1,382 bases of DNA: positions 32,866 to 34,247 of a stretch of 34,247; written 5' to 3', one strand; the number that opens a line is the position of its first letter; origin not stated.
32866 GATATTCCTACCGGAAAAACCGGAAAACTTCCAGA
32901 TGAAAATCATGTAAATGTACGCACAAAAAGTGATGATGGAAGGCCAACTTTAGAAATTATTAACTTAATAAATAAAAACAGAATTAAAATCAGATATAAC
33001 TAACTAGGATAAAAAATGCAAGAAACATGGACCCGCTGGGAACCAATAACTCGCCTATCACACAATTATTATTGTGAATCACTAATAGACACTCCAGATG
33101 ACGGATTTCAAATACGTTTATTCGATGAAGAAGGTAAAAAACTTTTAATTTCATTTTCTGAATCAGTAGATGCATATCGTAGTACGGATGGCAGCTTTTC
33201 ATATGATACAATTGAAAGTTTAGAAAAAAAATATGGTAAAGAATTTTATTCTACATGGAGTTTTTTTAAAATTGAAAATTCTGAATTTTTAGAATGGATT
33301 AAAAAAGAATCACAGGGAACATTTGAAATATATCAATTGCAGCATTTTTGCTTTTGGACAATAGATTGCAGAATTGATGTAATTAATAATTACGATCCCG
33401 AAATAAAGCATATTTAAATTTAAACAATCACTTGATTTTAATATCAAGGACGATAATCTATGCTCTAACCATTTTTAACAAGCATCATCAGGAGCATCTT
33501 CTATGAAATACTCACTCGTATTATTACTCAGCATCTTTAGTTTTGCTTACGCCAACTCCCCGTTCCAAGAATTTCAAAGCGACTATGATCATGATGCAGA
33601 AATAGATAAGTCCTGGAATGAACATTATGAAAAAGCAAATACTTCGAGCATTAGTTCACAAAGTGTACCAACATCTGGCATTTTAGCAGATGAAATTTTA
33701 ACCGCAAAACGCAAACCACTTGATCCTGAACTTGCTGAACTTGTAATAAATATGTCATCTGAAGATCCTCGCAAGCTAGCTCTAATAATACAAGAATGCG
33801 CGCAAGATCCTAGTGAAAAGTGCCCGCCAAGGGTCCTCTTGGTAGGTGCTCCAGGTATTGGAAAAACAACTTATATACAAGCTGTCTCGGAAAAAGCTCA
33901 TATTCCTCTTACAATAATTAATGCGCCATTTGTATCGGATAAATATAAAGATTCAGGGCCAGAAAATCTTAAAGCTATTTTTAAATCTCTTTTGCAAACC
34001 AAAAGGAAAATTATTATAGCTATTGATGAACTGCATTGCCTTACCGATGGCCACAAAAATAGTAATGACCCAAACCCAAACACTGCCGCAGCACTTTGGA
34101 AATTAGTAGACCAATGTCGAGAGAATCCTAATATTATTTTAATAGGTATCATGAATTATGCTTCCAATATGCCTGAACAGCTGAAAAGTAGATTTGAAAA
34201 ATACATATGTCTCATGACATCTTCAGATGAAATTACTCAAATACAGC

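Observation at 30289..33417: Candidate polymorphic-toxin-like C-terminal module with a tightly linked immunity-like ORF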

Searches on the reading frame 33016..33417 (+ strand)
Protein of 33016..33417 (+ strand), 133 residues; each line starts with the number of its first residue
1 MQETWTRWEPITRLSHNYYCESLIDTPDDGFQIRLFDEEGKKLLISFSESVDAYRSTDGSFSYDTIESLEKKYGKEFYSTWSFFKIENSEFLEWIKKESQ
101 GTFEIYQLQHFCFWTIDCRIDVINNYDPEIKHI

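Call 3: search_protein_families(library=pfam, proteins=[window:33016-33417:+], max_evalue=1)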
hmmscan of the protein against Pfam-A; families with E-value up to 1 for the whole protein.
window:33016-33417:+ (133 aa): 0 families

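Call 4: search_protein_families(library=ncbifam, proteins=[window:33016-33417:+], max_evalue=1)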
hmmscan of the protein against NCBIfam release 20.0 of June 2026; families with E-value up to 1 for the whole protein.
window:33016-33417:+ (133 aa): 1 family
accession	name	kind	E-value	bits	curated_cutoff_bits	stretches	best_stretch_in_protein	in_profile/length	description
TIGR00446.1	nop2p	subfamily_domain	0.19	10.9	210.45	1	66-108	186-227/264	NOL1/NOP2/sun family putative RNA methylase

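Call 29: find_homologous_proteins(query=A4, max_evalue=0.01)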
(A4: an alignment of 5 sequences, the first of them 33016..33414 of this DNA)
Query A4 (5 sequences) (133 aa, profile of the alignment): 84 proteins with E <= 0.01 among 482 candidates.
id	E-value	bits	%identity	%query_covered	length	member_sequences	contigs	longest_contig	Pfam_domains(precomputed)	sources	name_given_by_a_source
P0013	4.3e-62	226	100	100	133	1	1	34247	-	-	-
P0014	4.3e-62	226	45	100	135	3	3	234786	-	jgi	jgi:hypothetical protein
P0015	1.1e-60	221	39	100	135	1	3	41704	-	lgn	-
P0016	2.5e-60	220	50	100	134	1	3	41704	-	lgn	-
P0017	1.3e-59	218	39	100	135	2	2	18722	-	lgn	-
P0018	4.1e-59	216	47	100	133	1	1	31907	-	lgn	-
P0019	1.2e-58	215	43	100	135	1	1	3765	-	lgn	-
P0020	2.8e-57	210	45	98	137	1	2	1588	-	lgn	-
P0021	6.3e-57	209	62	100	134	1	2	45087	-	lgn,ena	-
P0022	6.5e-57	209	41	100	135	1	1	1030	-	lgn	-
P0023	7.3e-57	209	71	100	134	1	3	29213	-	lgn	-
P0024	1.9e-56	208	62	100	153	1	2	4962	-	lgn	-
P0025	2.5e-55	204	42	98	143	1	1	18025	-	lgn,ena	-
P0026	3.9e-55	203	44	100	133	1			-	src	-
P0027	7.2e-55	203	43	100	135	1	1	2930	-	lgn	-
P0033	3.7e-51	191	61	99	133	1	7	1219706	-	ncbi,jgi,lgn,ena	jgi:hypothetical protein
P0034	2.4e-50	188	62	100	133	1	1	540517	-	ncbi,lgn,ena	-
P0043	1.1e-40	157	44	100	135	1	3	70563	-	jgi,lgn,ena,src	-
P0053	8.2e-35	138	41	100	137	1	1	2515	-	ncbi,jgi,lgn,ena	jgi:hypothetical protein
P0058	3.2e-34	136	44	100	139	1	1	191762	-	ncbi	-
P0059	7.4e-34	135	41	97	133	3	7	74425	-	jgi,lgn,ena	-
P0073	6.3e-32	128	39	100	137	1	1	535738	-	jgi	jgi:hypothetical protein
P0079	1.4e-30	124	42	98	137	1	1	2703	-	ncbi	-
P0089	2.7e-26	110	39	100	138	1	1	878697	-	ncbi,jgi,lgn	ncbi:MAG: hypothetical protein WC707_04470 [Candidatus Babeliaceae bacterium]|jgi:hypothetical prote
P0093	1.5e-24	104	36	95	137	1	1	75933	-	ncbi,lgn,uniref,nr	ncbi:hypothetical protein [Orenia marismortui]|uniref:Uncharacterized protein n=1 Tax=Orenia marismo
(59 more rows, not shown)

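Call 30: find_encoding_contigs(protein=P0093, flank=6000, max_places=1)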
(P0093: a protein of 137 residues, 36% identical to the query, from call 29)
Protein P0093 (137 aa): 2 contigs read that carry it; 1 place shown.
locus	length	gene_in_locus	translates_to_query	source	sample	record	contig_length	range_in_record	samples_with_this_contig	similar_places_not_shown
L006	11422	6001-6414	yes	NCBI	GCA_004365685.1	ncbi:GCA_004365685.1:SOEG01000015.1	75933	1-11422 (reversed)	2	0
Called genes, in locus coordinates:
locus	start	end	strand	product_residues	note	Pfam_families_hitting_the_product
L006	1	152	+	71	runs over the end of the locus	-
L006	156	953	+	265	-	-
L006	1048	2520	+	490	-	-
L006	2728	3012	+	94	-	-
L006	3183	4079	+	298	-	PF25023:TEN_YD-shell, PF13988:DUF4225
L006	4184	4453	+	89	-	-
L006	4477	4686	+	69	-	-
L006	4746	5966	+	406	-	PF05593:RHS_repeat, PF25023:TEN_YD-shell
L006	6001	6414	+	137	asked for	-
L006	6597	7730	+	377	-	PF25023:TEN_YD-shell, PF05593:RHS_repeat, PF25023:TEN_YD-shell, PF05593:RHS_repeat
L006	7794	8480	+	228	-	-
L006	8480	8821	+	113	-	-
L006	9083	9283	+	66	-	-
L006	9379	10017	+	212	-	-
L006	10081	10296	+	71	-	-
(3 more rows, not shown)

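Call 31: find_encoding_contigs(protein=P0089, flank=6000, max_places=1)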
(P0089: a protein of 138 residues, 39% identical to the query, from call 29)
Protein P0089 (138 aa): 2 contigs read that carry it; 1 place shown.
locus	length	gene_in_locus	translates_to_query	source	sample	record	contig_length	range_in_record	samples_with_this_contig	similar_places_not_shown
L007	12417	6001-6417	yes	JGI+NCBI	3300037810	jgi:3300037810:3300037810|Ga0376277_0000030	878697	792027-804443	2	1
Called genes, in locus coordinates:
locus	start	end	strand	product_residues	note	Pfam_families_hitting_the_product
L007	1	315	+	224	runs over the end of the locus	PF08123:DOT1, PF13649:Methyltransf_25 (faint)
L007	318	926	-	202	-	-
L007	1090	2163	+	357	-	PF02666:PS_Dcarbxylase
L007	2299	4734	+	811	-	PF00133:tRNA-synt_1, PF01406:tRNA-synt_1e (faint), PF09334:tRNA-synt_1g, PF08264:Anticodon_1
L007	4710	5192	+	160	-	PF02130:YbeY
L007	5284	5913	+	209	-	-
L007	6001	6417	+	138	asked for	-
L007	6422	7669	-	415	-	PF00152:tRNA-synt_2 (faint), PF01409:tRNA-synt_2d (weak), PF13393:tRNA-synt_His, PF00587:tRNA-synt_2b, PF03129:HGTP_anticodon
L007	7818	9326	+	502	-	-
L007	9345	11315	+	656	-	-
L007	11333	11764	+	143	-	-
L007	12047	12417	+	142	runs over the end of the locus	-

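Call 32: find_encoding_contigs(protein=P0058, flank=6000, max_places=1)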
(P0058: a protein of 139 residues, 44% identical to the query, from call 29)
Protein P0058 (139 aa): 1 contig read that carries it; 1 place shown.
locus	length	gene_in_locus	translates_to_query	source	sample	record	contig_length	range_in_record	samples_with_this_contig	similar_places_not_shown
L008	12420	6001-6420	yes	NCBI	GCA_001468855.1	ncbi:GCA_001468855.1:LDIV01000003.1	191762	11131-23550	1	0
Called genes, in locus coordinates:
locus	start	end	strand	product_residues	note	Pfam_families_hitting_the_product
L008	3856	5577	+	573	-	PF07591:PT-HINT (faint)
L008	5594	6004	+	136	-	-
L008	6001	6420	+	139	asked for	-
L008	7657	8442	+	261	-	-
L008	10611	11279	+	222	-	PF15657:Tox-HNH-EHHH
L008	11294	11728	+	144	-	-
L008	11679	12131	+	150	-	PF20541:DUF6756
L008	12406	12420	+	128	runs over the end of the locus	-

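Call 33: find_encoding_contigs(protein=P0073, flank=6000, max_places=1)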
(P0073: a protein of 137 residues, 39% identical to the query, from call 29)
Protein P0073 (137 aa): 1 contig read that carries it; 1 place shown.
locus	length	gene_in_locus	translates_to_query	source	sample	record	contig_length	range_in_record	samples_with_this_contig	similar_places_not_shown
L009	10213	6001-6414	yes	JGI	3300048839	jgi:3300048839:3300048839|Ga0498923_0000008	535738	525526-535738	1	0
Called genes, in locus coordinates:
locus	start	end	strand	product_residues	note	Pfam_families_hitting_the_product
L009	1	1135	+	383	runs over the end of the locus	PF00561:Abhydrolase_1, PF12146:Hydrolase_4, PF12697:Abhydrolase_6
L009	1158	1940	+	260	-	PF11019:DUF2608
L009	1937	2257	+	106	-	PF22600:MTPAP-like_central (weak), PF01909:NTP_transf_2, PF18765:Polbeta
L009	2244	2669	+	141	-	PF05168:HEPN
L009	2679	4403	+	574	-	PF07931:CPT, PF13238:AAA_18, PF13671:AAA_33 (weak), PF00561:Abhydrolase_1, PF12146:Hydrolase_4, PF12697:Abhydrolase_6, PF20408:Abhydrolase_11 (faint), PF03096:Ndr (weak), +1 more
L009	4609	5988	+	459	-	-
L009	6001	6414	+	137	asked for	-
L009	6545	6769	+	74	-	-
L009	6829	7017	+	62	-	-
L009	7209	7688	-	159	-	PF10502:Peptidase_S26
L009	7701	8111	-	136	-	PF01850:PIN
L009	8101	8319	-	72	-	-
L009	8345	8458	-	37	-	-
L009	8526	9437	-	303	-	PF00583:Acetyltransf_1, PF13508:Acetyltransf_7, PF08445:FR47 (faint)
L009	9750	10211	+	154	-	?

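Call 50: search_solved_structures(query=A6, max_evalue=1, show_alignments=2)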
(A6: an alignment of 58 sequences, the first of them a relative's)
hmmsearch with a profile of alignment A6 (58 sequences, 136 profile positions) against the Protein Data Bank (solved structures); distinct sequences matched with E-value up to 1: 4.
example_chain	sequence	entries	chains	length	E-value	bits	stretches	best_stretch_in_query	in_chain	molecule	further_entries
6yro_D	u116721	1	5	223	0.23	14.7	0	6-60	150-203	SadP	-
1mqs_B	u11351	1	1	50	0.27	14.4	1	47-81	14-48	Integral Membrane Protein SED5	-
6dxa_A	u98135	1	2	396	0.65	13.2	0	84-121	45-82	Chalcone synthase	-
6gw3_D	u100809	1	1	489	0.94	12.7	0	84-110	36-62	3,5,7-trioxododecanoyl-CoA synthase,3,5,7-trioxododecanoyl-CoA synthase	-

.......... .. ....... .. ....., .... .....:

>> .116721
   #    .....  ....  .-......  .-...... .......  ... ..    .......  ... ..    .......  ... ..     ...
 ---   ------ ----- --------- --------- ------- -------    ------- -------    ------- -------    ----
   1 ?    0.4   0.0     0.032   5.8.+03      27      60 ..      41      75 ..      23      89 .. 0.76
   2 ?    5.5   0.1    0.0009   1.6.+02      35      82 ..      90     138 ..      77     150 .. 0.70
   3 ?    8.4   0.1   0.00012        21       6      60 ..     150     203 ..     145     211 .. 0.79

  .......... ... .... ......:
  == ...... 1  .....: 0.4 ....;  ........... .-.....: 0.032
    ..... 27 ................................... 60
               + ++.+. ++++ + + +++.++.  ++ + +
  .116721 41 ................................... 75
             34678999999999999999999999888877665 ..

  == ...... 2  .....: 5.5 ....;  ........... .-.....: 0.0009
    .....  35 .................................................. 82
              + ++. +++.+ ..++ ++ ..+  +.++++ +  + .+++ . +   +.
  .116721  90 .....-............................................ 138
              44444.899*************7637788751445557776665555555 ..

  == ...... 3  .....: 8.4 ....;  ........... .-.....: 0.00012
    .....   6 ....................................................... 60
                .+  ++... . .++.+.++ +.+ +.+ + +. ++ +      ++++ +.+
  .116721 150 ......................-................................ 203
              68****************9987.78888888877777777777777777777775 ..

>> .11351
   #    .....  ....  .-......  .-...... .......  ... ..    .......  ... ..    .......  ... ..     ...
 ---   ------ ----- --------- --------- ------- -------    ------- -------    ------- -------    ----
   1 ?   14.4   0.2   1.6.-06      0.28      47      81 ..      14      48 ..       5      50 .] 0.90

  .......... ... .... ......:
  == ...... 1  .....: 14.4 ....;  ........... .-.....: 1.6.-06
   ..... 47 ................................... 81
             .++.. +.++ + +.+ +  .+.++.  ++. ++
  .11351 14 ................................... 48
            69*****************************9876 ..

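Call 62: predict_structure(alignment_id=A6)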
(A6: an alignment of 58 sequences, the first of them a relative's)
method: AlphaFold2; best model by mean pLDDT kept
length: 133 residues; sequences in the alignment: 58
mean_pLDDT: 93.7   pTM: 0.88
mean pLDDT of the five models: 93.7, 93.5, 93.0, 92.7, 92.6
residues with pLDDT >= 90: 117; 70-90: 14; 50-70: 2; < 50: 0
segments of 3 or more residues with pLDDT < 50: none
pLDDT, mean of each block of 10 residues (from residue 1): 91 95 94 97 96 94 93 95 96 90 81 96 97 97
secondary structure, 60 per line:
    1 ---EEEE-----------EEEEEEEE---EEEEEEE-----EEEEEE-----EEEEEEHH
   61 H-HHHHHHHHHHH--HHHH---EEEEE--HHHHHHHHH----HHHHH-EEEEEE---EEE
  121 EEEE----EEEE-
elements in order: E4-7 E19-26 E30-36 E42-47 E53-58 H63-73 H76-79 E83-87 H90-98 H103-107 E109-114 E118-124 E129-132

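Call 65: fold_search(model_id=the predicted structure, library=pdb)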
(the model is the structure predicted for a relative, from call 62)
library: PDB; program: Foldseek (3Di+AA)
matches with E <= 10: 474; with E <= 0.001: 0
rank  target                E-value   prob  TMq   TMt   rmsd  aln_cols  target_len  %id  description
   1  7a4s                  1.3e-01  0.41  0.24  0.13  10.3       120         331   12  Structure of DYRK1A in complex with compound 2 (released 2021-06-30)
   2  4mq1_C                1.6e-01  0.18  0.17  0.10  12.1       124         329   14  The crystal structure of DYRK1a with a bound pyrido[2,3-d]pyrimidine inhibitor (released 2013-12-11)
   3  3nr9_B                2.0e-01  0.23  0.20  0.11  12.2       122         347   13  Structure of human CDC2-like kinase 2 (CLK2) (released 2010-08-25)
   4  8c3r_B                2.4e-01  0.35  0.25  0.13  10.6       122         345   13  Crystal structure of DYRK1A in complex with gossypin (released 2024-01-10)
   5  2vx3_C                2.8e-01  0.25  0.21  0.10  11.3       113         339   15  Crystal structure of the human dual specificity tyrosine- phosphorylation-regulated kinase 1A (released 2008-09-16)
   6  7myj_C                3.0e-01  0.21  0.21  0.09   9.8       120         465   12  Structure of full length human AMPK (a2b1g1) in complex with a small molecule activator MSG011 (released 2022-06-29)
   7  6eis_A                3.2e-01  0.35  0.24  0.12   9.7       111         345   14  DYRK1A in complex with JWC-055 (released 2018-08-29)
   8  6eir_B                3.4e-01  0.28  0.24  0.13  10.6       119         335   13  DYRK1A in complex with XMD15-27-2 (released 2018-08-29)
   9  7a4z                  3.6e-01  0.20  0.23  0.12  11.0       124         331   14  Structure of DYRK1A in complex with compound 4 (released 2021-06-30)
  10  6ej4_C                3.6e-01  0.18  0.21  0.12  10.6       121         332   13  DYRK1A in complex with XMD7-112 (released 2018-08-29)
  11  4yga_C                3.6e-01  0.16  0.20  0.08  10.4       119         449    9  CDPK1, from Toxoplasma gondii, bound to inhibitory VHH-1B7 (released 2015-08-26)
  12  6eif_B                3.8e-01  0.25  0.24  0.13  10.8       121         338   12  DYRK1A in complex with XMD7-117 (released 2018-08-29)
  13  6qhr                  3.8e-01  0.21  0.19  0.11   8.9       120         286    8  Structure of the mitogen activated kinase kinase 7 in complex with pyrazolopyrimidine 1m (released 2019-05-22)
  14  4yga_G                4.0e-01  0.16  0.19  0.09  10.8       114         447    9  CDPK1, from Toxoplasma gondii, bound to inhibitory VHH-1B7 (released 2015-08-26)
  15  9fpx_B                4.2e-01  0.28  0.25  0.13  10.2       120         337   12  Crystal structure of DYRK1A in complex with Curcumin (released 2025-06-25)
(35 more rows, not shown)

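Call 70: search_protein_families(library=pfam, alignment_id=A6, max_evalue=0.01)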
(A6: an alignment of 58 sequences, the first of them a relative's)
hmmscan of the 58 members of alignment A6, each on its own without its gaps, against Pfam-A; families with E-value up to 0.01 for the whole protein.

A. member 1, P0013 (133 aa): 0 families

B. families by the number of members that match (of 58 scanned): 4 families
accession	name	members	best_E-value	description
PF23139.1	OB_YrrC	1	0.0033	ATP-dependent DNA helicase YrrC, OB-fold domain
PF14305.11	ATPgrasp_TupA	1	0.0039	TupA-like ATPgrasp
PF20791.3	Acyl-ACP_TE_C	1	0.0055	Acyl-ACP thioesterase C-terminal domain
PF07081.18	DUF1349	1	0.0057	Protein of unknown function (DUF1349)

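Call 71: list_cluster_members(proteins=[P0033, P0034, P0053, P0058, P0079, P0089, P0093, P0043, P0059])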
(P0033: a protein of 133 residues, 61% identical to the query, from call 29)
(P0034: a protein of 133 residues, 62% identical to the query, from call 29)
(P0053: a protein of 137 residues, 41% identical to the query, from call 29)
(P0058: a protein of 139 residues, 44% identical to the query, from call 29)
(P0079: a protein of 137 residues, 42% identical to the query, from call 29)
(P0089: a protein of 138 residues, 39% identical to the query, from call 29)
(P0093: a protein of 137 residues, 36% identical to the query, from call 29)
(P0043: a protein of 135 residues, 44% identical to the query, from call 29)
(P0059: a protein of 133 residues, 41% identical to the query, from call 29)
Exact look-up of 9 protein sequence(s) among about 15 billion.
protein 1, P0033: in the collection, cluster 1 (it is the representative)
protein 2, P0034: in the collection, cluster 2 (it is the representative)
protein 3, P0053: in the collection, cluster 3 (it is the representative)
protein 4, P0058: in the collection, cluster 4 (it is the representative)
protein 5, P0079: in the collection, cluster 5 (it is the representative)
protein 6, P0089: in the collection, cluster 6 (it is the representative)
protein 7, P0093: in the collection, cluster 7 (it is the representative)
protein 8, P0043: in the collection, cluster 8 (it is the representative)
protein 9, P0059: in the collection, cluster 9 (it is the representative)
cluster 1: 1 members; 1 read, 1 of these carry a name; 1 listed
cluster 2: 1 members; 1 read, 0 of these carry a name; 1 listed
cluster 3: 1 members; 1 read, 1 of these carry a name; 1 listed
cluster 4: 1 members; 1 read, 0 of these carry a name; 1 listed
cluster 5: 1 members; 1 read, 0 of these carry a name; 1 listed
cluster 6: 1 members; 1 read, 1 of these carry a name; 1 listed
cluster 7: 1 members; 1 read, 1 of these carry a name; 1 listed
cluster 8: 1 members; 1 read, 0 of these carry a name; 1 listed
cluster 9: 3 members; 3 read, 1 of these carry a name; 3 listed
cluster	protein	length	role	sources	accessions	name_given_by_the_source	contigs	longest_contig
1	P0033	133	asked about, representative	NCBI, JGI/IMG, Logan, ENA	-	hypothetical protein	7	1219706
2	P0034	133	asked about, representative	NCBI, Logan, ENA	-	-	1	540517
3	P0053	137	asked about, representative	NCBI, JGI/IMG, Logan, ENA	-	hypothetical protein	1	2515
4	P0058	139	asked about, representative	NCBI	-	-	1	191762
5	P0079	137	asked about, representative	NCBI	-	-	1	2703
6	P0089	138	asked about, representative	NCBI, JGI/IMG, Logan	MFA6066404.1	MAG: hypothetical protein WC707_04470 [Candidatus Babeliaceae bacterium] | hypothetical protein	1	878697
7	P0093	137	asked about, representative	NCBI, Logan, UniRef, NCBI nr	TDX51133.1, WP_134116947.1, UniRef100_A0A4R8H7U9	hypothetical protein [Orenia marismortui] | Uncharacterized protein n=1 Tax=Orenia marismortui TaxID=46469 RepID=A0A4R8H7U9_9FIRM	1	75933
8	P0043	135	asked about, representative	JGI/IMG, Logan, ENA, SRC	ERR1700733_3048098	-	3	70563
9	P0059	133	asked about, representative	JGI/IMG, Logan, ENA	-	-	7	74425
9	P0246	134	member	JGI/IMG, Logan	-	hypothetical protein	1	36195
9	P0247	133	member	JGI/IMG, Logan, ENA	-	-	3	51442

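Call 83: search_protein_families(library=ncbifam, alignment_id=A6, max_evalue=0.01)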
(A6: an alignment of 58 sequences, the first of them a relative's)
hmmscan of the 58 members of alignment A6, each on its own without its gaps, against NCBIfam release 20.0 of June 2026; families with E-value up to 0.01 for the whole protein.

A. member 1, P0013 (133 aa): 0 families

B. families by the number of members that match (of 58 scanned): 1 family
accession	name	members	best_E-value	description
NF012163.2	BaeS_SmeS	1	0.0091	sensor histidine kinase efflux regulator BaeS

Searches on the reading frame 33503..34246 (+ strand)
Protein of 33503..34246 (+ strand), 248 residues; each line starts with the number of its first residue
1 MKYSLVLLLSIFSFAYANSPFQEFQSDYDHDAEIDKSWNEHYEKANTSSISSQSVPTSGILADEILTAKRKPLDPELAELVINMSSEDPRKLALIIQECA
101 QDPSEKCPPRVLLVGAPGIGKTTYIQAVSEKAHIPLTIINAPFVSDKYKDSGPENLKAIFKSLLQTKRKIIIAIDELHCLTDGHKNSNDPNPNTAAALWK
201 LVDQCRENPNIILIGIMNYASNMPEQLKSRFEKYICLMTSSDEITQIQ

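Call 3: search_protein_families(library=pfam, proteins=[window:33503-34246:+], max_evalue=1)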
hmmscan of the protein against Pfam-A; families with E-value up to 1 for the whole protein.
window:33503-34246:+ (248 aa): 30 families (the best 25 are shown)
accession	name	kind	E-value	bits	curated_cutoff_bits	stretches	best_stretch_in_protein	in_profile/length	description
PF00004.35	AAA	-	6.2e-21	75.7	21.2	1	111-235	1-127/131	ATPase family associated with various cellular activities (AAA)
PF05621.17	TniB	-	1.3e-06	28.4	22.4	2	147-233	99-181/189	Bacterial TniB protein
PF05496.18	RuvB_N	-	5.6e-06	26.7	27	1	92-181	19-97/159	Holliday junction DNA helicase RuvB P-loop domain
PF13191.12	AAA_16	-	5.8e-06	27.3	32.6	1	97-134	13-50/167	AAA ATPase domain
PF13401.12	AAA_22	-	1.2e-05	26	27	2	111-141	8-41/130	AAA domain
PF13173.12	AAA_14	-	4.6e-05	23.9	27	1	111-236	5-120/129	AAA domain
PF20720.3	nSTAND3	-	0.00075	19.7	27.2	1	111-234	20-125/155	Novel STAND NTPase 3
PF07728.20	AAA_5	-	0.004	17.6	22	1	111-132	2-23/139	AAA domain (dynein-related subfamily)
PF18253.6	HipN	-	0.0048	17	23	1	192-212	2-22/42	Hsp70-interacting protein N N-terminal domain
PF05673.19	DUF815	-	0.0077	15.8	23.8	1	109-177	54-116/249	Protein of unknown function (DUF815)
PF13521.12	AAA_28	-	0.014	16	27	1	110-133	1-24/164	AAA domain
PF05729.18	NACHT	-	0.015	15.5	26.7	1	111-131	3-23/167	NACHT domain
PF13671.12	AAA_33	-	0.016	15.9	27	1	111-142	2-31/143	AAA domain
PF24883.2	NPHP3_N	-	0.017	15.7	24.8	1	109-210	23-124/164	Nephrocystin 3, N-terminal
PF12775.13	AAA_7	-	0.022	14.8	25.8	1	110-143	35-69/181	P-loop containing dynein motor region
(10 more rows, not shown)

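Call 4: search_protein_families(library=ncbifam, proteins=[window:33503-34246:+], max_evalue=1)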
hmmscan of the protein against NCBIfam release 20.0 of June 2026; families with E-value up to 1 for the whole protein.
window:33503-34246:+ (248 aa): 38 families (the best 25 are shown)
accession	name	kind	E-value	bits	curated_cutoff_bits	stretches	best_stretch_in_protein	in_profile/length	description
TIGR01243.1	CDC48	subfamily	5e-11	41.6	802.65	1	108-235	212-341/733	CDC48 family AAA ATPase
NF000868.0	PRK00080.1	equivalog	2e-06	27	282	1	92-181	37-115/330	Holliday junction branch migration DNA helicase RuvB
TIGR01241.2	FtsH_fam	equivalog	2.4e-06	26.6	600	1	106-219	193-309/598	ATP-dependent zinc metalloprotease FtsH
NF041006.2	cell_div_CdvC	equivalog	3.5e-06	26.2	650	1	108-237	134-270/370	cell division protein CdvC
NF003069.1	PRK03992.1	subfamily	3.6e-06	26.4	500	1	108-181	165-237/379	proteasome-activating nucleotidase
TIGR01242.2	TIGR01242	subfamily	3.8e-06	26.1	500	1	108-181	148-220/362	proteasome-activating nucleotidase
NF003229.0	PRK04195.1-5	equivalog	4.2e-06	25.7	280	1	110-182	46-117/413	replication factor C large subunit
TIGR02928.1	TIGR02928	subfamily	4.7e-06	25.7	181.3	2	105-132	37-64/366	orc1/cdc6 family replication initiation protein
TIGR00635.1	ruvB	equivalog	7.4e-06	25.2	299.05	1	91-181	15-94/305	Holliday junction branch migration DNA helicase RuvB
NF008004.0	PRK10733.1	equivalog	2.8e-05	22.3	1008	1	104-212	181-292/644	ATP-dependent zinc metalloprotease FtsH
NF042959.1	IteA_antiphage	equivalog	0.0001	21.6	510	1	106-189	123-204/367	anti-phage ATPase IteA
NF005994.0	PRK08118.1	equivalog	0.00088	19.3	215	1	110-171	3-64/172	DNA topology modulation protein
NF047747.1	PrtsmActNtasePan2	equivalog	0.00089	18.6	700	1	107-185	184-261/397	proteasome-activating nucleotidase Pan2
NF003226.0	PRK04195.1-1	equivalog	0.002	17.1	588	1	110-180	42-111/405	replication factor C large subunit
NF003230.0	PRK04195.1-6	equivalog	0.0024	16.6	441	1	109-213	40-134/494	replication factor C large subunit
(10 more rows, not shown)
